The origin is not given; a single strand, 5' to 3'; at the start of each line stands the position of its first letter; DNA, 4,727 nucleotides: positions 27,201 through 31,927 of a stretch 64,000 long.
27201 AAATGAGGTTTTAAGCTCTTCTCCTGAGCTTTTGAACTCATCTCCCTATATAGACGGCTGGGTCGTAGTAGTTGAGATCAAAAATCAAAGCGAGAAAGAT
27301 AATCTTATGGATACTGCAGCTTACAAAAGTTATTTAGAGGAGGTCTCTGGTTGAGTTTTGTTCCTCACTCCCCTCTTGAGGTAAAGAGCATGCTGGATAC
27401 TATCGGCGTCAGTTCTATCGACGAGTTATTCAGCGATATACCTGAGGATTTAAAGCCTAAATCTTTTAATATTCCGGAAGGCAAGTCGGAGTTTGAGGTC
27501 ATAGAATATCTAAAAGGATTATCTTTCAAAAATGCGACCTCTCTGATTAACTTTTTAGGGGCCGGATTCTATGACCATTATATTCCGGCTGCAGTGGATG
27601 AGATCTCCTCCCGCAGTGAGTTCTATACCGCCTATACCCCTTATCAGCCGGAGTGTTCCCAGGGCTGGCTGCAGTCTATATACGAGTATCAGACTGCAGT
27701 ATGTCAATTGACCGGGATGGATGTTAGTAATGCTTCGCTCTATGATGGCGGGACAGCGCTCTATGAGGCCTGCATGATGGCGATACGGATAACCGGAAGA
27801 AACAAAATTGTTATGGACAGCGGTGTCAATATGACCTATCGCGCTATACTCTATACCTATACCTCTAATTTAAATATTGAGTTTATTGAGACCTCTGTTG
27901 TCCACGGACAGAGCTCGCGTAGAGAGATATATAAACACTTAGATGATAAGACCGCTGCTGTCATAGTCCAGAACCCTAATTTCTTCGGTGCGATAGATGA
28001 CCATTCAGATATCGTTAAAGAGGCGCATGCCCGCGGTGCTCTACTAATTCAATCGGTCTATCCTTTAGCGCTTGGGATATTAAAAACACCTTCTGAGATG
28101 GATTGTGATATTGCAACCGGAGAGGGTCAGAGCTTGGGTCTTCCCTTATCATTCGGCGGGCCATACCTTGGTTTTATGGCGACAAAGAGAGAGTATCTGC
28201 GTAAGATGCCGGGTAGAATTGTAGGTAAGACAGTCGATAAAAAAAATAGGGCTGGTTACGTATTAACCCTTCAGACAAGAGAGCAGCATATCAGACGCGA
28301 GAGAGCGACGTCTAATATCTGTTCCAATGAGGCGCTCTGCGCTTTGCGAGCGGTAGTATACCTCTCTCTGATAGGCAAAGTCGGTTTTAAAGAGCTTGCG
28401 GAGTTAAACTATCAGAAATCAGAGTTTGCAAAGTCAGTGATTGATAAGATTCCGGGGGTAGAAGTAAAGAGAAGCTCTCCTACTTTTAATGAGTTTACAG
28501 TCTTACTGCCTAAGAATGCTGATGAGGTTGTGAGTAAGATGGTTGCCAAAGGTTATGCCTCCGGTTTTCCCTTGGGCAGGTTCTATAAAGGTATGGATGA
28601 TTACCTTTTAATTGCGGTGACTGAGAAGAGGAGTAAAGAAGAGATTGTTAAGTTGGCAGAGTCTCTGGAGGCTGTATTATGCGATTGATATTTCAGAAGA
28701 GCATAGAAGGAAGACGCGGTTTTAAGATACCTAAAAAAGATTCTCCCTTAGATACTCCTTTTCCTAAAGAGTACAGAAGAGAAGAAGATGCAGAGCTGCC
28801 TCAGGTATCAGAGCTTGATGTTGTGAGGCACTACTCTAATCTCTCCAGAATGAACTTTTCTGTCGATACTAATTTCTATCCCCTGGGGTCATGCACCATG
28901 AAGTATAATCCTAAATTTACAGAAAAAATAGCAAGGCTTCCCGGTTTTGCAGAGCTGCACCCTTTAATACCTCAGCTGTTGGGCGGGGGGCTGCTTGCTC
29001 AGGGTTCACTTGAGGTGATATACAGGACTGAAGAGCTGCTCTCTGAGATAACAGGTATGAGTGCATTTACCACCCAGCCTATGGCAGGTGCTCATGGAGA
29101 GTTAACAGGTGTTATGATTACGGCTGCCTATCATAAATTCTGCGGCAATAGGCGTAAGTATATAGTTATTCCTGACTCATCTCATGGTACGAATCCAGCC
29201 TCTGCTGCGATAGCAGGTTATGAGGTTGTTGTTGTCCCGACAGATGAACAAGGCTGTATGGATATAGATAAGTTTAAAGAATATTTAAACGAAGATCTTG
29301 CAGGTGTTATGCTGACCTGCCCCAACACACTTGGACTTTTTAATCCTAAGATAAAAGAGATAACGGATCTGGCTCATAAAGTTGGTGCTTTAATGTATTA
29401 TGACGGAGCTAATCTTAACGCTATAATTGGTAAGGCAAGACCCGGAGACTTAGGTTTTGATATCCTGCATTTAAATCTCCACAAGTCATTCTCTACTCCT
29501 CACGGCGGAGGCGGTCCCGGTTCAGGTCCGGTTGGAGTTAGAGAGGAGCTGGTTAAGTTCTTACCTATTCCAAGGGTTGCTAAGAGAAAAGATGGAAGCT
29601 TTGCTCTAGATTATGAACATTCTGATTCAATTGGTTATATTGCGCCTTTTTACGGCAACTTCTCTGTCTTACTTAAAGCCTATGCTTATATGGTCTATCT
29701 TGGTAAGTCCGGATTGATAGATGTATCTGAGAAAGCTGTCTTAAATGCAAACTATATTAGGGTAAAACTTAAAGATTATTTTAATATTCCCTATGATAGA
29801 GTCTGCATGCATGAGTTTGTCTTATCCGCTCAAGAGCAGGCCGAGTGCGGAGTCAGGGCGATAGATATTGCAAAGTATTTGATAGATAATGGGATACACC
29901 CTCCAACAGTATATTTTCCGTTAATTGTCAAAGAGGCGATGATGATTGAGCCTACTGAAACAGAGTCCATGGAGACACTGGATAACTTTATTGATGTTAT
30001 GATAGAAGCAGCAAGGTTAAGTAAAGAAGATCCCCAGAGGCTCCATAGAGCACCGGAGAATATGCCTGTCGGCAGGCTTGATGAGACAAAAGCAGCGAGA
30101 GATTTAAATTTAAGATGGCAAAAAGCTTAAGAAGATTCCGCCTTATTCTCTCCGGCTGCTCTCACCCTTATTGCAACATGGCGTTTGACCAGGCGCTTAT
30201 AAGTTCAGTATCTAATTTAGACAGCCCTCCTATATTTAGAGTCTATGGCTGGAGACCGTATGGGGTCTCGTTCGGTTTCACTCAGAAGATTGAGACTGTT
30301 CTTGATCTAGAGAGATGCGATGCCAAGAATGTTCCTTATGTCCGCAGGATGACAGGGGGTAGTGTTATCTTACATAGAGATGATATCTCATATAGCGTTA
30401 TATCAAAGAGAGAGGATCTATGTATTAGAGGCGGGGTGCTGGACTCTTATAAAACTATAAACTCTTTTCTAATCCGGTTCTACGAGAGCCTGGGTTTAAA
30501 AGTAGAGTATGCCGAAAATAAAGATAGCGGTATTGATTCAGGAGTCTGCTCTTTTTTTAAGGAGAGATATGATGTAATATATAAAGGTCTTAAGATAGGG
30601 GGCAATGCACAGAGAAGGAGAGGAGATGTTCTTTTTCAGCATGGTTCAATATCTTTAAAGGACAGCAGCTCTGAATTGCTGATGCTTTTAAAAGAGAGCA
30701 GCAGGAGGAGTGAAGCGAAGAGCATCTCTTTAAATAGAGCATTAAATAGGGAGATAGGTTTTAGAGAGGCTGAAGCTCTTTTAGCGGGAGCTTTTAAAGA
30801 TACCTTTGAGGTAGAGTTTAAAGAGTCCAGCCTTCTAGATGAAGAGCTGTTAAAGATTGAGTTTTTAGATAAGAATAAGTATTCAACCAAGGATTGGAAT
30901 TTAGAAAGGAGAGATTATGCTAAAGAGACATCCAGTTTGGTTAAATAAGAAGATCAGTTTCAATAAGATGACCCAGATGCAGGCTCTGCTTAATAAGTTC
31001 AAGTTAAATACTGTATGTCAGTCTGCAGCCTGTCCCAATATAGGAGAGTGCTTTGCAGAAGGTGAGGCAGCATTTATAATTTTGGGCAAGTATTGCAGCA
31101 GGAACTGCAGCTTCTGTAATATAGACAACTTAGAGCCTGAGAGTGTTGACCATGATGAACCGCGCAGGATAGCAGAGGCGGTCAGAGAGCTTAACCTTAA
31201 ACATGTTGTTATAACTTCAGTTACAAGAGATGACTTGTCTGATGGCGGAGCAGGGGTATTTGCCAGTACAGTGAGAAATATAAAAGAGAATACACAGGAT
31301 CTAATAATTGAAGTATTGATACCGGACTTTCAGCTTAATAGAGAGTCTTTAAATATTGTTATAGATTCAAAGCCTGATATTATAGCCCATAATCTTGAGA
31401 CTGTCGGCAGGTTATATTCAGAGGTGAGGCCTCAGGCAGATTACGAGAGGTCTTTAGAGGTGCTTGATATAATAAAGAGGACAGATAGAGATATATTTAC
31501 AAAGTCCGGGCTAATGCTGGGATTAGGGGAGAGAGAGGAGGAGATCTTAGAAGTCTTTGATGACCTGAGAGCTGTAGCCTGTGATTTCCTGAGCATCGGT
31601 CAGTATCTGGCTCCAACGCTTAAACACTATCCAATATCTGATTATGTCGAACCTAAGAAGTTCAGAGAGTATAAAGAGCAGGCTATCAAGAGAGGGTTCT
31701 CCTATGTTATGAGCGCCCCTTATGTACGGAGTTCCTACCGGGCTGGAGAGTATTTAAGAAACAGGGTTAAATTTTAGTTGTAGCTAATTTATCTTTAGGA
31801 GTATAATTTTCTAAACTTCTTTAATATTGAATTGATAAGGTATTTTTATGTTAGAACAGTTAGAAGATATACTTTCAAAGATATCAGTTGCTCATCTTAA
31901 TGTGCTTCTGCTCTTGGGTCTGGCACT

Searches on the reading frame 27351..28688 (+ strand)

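Call 13: search_protein_families(library=pfam, proteins=[window:27351-28688:+], max_evalue=0.001)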
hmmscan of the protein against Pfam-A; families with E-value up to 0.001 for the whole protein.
window:27351-28688:+ (445 aa): 2 families
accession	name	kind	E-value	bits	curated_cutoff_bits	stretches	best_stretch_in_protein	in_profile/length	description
PF02347.22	GDC-P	-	1.1e-127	426.9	26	1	2-437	2-427/429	Glycine cleavage system P-protein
PF00266.25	Aminotran_5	-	2.4e-07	30.5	21.5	1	173-375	113-302/371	Aminotransferase class-V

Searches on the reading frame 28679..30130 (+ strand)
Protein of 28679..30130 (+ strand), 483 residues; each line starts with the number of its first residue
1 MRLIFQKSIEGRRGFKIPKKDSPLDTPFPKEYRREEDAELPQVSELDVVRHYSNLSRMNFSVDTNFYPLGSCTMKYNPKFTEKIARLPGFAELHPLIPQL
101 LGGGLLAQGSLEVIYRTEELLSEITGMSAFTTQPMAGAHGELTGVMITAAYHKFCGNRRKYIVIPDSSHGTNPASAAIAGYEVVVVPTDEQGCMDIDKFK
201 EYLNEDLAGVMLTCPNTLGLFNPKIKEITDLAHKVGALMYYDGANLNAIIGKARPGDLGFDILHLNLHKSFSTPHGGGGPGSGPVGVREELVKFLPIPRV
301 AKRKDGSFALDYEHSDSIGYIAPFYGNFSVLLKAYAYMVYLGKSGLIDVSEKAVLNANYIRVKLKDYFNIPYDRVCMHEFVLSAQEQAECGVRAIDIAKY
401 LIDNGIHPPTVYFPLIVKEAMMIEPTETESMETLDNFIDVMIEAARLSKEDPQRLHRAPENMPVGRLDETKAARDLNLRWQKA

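Call 12: search_protein_families(library=pfam, proteins=[window:28679-30130:+], max_evalue=0.001)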
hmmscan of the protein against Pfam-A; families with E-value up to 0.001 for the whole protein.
window:28679-30130:+ (483 aa): 3 families
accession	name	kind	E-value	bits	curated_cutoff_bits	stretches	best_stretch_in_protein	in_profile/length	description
PF21478.3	GcvP2_C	-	7e-25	87.7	27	1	350-444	2-98/122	Glycine dehydrogenase, C-terminal domain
PF02347.22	GDC-P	-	1.5e-12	47.6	26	1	106-296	104-284/429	Glycine cleavage system P-protein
PF00266.25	Aminotran_5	-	3.1e-09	36.7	21.5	1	158-276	87-207/371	Aminotransferase class-V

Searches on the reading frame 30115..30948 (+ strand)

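Call 12: search_protein_families(library=pfam, proteins=[window:30115-30948:+], max_evalue=0.001)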
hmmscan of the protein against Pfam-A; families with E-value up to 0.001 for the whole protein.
window:30115-30948:+ (277 aa): 2 families
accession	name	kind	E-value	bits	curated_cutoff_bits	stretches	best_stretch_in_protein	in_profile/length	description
PF21948.1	LplA-B_cat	-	2.6e-30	106.3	27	1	18-227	2-199/200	Lipoyl protein ligase A/B catalytic domain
PF03099.24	BPL_LplA_LipB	-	3.6e-10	40.3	21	1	65-181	18-130/133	Biotin/lipoate A/B protein ligase family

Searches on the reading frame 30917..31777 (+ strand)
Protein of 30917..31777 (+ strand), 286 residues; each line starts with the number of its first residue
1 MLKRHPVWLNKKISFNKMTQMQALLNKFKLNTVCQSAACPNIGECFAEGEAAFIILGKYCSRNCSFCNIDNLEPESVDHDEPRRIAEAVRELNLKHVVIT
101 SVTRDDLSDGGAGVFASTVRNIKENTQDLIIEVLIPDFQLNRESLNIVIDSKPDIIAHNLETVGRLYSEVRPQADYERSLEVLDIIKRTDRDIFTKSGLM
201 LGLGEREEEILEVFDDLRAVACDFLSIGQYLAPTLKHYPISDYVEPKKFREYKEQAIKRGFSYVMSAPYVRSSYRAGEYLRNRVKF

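Call 12: search_protein_families(library=pfam, proteins=[window:30917-31777:+], max_evalue=0.001)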
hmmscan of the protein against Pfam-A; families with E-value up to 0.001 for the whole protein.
window:30917-31777:+ (286 aa): 1 family
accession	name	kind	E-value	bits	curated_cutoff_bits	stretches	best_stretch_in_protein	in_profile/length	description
PF04055.27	Radical_SAM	-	1.2e-19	71.5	29.5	1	54-217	1-166/166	Radical SAM superfamily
